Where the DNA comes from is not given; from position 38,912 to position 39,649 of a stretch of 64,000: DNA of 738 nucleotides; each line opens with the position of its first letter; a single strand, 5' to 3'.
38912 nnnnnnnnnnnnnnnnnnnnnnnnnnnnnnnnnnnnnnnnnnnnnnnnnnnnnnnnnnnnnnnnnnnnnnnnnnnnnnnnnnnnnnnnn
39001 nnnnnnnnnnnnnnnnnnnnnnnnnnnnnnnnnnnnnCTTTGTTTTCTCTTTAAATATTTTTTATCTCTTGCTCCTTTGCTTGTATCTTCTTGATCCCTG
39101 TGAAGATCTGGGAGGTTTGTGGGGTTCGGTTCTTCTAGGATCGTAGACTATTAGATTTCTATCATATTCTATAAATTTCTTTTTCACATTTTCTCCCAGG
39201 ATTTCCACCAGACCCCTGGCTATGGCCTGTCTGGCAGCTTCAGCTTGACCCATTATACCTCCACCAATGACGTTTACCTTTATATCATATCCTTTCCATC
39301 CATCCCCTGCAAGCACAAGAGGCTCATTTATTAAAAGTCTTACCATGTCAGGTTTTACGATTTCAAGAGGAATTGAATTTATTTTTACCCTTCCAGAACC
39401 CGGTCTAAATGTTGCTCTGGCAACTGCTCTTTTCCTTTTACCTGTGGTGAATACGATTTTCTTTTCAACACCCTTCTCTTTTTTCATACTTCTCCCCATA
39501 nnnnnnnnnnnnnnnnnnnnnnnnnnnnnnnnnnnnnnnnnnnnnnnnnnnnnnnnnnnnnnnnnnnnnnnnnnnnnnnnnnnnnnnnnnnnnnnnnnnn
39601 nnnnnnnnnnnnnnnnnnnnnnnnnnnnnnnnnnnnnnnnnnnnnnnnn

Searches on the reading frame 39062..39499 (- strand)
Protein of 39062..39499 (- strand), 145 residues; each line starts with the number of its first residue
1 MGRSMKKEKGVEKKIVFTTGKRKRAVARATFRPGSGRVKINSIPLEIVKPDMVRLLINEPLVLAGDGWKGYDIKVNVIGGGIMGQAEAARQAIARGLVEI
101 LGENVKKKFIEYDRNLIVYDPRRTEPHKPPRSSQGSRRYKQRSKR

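Call 31: search_protein_families(library=pfam, proteins=[window:39062-39499:-], max_evalue=0.00001)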
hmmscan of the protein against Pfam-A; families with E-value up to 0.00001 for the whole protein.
window:39062-39499:- (145 aa): 1 family
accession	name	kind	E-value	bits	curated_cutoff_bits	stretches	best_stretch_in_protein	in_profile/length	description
PF00380.25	Ribosomal_S9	-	1.7e-30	106.4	22.5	1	20-145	1-121/121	Ribosomal protein S9/S16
